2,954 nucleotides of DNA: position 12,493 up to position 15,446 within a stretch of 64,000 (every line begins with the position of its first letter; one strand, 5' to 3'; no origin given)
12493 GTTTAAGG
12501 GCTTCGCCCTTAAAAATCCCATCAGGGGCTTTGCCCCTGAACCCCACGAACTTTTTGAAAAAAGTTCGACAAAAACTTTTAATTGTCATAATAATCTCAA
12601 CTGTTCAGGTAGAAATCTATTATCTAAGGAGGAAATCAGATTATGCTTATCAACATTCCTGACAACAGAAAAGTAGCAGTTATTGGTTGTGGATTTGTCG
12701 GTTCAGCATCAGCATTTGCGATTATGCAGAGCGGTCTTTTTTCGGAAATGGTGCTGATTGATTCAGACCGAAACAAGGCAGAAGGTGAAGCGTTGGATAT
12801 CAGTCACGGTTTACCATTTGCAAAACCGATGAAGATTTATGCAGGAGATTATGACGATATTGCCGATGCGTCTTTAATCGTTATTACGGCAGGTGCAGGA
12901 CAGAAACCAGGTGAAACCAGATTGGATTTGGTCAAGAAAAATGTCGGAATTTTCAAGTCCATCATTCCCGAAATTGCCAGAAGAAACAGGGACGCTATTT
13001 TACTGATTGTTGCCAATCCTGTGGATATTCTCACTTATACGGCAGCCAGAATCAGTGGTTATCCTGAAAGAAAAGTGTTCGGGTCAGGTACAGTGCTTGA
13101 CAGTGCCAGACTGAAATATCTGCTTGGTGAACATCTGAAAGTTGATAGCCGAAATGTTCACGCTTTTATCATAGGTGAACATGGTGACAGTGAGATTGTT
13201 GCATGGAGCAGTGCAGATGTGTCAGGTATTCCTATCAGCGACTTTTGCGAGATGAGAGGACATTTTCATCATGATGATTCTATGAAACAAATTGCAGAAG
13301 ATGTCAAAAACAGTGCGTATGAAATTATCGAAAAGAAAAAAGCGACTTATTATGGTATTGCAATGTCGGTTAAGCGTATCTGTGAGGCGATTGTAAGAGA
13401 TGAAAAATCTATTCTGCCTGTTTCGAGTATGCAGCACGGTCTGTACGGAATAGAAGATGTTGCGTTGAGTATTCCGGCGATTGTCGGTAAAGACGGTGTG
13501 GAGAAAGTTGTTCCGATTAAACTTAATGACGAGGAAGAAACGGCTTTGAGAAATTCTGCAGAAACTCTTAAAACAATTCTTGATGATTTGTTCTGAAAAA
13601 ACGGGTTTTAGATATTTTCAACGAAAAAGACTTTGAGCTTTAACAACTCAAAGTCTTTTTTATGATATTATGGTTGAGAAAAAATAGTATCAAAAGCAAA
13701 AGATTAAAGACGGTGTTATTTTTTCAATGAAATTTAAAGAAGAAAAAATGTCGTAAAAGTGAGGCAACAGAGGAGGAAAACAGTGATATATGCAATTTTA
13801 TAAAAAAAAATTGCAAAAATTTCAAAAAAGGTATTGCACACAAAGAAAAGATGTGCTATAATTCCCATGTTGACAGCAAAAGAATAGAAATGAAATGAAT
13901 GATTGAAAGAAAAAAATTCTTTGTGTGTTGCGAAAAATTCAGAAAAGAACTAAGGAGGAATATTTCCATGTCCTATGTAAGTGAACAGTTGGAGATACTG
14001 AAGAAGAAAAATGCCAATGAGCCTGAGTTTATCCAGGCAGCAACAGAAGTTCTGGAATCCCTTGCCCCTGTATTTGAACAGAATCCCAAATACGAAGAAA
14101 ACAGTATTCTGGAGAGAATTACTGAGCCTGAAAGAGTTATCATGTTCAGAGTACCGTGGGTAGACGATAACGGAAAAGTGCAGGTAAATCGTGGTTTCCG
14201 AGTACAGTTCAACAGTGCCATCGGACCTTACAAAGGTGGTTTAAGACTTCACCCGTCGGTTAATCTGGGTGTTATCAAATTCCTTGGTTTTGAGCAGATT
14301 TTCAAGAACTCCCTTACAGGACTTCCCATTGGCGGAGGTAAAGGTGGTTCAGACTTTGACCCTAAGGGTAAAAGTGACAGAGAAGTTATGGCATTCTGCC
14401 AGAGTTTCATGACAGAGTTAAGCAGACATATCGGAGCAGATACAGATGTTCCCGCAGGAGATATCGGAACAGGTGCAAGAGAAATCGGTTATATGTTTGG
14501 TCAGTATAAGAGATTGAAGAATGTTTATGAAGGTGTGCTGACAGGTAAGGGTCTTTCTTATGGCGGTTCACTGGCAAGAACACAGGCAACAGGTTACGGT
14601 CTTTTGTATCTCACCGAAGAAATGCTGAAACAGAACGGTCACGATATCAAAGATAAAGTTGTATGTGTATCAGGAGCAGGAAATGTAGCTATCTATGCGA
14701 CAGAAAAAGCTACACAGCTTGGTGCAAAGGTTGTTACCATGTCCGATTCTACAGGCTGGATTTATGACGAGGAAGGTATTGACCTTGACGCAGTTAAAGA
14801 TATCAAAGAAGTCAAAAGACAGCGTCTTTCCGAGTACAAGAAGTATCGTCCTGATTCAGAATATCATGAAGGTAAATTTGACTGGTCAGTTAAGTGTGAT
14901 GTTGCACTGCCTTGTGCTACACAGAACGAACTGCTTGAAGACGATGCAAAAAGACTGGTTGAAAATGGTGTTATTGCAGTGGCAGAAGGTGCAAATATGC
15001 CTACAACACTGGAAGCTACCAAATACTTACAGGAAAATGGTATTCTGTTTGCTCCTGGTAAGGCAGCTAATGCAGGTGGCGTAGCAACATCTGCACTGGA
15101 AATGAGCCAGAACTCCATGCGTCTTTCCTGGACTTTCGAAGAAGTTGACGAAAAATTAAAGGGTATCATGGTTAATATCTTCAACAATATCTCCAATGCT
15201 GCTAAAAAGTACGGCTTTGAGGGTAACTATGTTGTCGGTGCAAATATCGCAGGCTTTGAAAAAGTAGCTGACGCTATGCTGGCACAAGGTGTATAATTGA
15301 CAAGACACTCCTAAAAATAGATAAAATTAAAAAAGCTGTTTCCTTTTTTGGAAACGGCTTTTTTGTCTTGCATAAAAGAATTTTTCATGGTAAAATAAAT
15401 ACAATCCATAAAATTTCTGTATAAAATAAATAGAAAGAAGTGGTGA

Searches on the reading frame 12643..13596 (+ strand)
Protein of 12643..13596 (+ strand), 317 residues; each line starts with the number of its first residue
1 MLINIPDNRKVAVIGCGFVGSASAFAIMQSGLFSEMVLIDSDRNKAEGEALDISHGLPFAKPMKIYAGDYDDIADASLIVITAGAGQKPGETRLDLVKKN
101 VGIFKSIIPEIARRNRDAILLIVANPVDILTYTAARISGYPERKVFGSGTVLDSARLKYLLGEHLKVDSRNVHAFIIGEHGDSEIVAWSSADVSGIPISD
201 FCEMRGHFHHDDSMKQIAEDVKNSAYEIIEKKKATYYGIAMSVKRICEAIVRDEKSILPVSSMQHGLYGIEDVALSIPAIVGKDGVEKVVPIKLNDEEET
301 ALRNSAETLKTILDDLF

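Call 43: search_protein_families(library=pfam, proteins=[window:12643-13596:+], max_evalue=0.00001)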
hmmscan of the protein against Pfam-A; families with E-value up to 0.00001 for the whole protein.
window:12643-13596:+ (317 aa): 2 families
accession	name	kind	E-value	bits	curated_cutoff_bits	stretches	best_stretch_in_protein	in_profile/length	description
PF00056.29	Ldh_1_N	-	1.3e-45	155.3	27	1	10-147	2-141/141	lactate/malate dehydrogenase, NAD binding domain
PF02866.23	Ldh_1_C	-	1.4e-44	152.6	22.6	1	150-315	1-169/174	lactate/malate dehydrogenase, alpha/beta C-terminal domain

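Call 63: find_homologous_proteins(query=window:12643-13596:+, max_evalue=1e-100)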
Query window:12643-13596:+ (317 aa): 7948 proteins with E <= 1e-100 among 8000 candidates; the best 120 are listed.
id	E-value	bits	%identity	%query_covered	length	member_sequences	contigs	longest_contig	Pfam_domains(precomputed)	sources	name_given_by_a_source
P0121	9.4e-197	670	95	100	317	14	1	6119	PF00056.30,PF02866.24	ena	-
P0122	3.8e-189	645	-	-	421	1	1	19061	PF00056.30,PF02866.24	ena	-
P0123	1.5e-170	584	83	99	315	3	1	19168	PF00056.30,PF02866.24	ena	-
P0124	7.7e-169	579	83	98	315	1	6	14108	PF00056.30,PF02866.24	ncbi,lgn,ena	-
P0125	5.1e-168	576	82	99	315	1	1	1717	PF00056.30,PF02866.24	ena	-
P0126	2.3e-167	574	81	98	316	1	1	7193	PF00056.30,PF02866.24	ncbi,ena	-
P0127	5.0e-167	573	81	97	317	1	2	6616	PF00056.30,PF02866.24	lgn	-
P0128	1.1e-166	571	82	97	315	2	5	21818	PF00056.30,PF02866.24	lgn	-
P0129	7.7e-166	569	81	98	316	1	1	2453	PF00056.30,PF02866.24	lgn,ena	-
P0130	8.4e-166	569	81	98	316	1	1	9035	PF00056.30,PF02866.24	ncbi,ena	-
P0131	5.7e-165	566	80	97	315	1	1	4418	PF00056.30,PF02866.24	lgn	-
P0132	7.9e-165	565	80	97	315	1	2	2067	PF00056.30,PF02866.24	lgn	-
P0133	1.7e-164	564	82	97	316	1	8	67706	PF00056.30,PF02866.24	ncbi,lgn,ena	-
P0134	1.9e-164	564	80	97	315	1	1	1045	PF00056.30,PF02866.24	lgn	-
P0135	1.9e-164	564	79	97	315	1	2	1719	PF00056.30,PF02866.24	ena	-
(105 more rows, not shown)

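Call 64: find_encoding_contigs(protein=P0121, flank=10000, max_places=5)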
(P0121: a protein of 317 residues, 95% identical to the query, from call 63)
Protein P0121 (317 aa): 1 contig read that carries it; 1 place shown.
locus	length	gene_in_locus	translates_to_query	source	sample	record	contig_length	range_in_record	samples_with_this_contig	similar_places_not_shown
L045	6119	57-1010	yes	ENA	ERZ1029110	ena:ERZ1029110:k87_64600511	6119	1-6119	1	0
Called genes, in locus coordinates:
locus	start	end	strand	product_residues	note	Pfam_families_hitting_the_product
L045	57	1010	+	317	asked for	PF00056:Ldh_1_N, PF02866:Ldh_1_C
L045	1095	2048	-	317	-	PF00535:Glycos_transf_2, PF13641:Glyco_tranf_2_3 (weak)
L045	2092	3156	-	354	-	PF01041:DegT_DnrJ_EryC1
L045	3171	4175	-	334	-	PF01073:3Beta_HSD, PF01370:Epimerase, PF13460:NAD_binding_10, PF16363:GDP_Man_Dehyd, PF07993:NAD_binding_4 (weak)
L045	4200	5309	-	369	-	PF02655:ATP-grasp_3, PF02786:CPSase_L_D2, PF07478:Dala_Dala_lig_C, PF13535:ATP-grasp_4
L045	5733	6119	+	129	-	?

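Call 65: find_encoding_contigs(protein=P0122, flank=10000, max_places=3)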
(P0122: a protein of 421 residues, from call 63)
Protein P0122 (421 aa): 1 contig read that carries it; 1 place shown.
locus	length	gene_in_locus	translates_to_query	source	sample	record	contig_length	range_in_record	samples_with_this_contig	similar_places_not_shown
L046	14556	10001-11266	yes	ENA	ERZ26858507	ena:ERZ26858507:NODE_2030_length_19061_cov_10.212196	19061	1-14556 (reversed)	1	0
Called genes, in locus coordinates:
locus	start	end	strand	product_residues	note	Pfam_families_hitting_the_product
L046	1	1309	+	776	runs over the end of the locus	PF04023:FeoA, PF01926:MMR_HSR1, PF02421:FeoB_N, PF17910:FeoB_Cyto, PF07670:Gate, PF07664:FeoB_C, PF07670:Gate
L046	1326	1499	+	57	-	PF12669:FeoB_associated (weak)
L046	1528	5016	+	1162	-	PF02837:Glyco_hydro_2_N, PF22666:Glyco_hydro_2_N2, PF00703:Glyco_hydro_2, PF02836:Glyco_hydro_2_C, PF16355:DUF4982, PF18565:Glyco_hydro2_C5, PF03422:CBM_6 (faint)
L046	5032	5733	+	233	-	PF00702:Hydrolase, PF13419:HAD_2, PF13242:Hydrolase_like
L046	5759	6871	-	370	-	PF04389:Peptidase_M28 (faint), PF05343:Peptidase_M42 (faint), PF01546:Peptidase_M20, PF07687:M20_dimer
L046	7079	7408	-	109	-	PF01638:HxlR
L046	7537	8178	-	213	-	PF07853:DUF1648, PF13630:SdpI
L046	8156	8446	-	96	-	PF01022:HTH_5, PF12802:MarR_2 (weak), PF12840:HTH_20, PF13412:HTH_24, PF08279:HTH_11 (weak), PF21476:PF0610-like_N (faint)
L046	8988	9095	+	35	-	-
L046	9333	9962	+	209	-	PF01613:Flavin_Reduct, PF21349:RUBY_RBDX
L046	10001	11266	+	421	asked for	PF00056:Ldh_1_N, PF02866:Ldh_1_C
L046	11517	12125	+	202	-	PF00440:TetR_N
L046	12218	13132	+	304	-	PF00005:ABC_tran, PF13304:AAA_21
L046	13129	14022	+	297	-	PF01061:ABC2_membrane, PF12698:ABC2_membrane_3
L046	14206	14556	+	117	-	?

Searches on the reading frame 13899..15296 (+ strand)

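Call 43: search_protein_families(library=pfam, proteins=[window:13899-15296:+], max_evalue=0.00001)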
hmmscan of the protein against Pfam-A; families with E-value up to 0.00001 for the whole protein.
window:13899-15296:+ (465 aa): 2 families
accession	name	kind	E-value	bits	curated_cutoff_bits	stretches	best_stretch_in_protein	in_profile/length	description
PF00208.27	ELFV_dehydrog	-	7.5e-93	311.1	23.4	1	222-464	1-241/241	Glutamate/Leucine/Phenylalanine/Valine dehydrogenase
PF02812.23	ELFV_dehydrog_N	-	1.2e-53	180.6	25.3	1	77-204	1-128/129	Glu/Leu/Phe/Val dehydrogenase, dimerisation domain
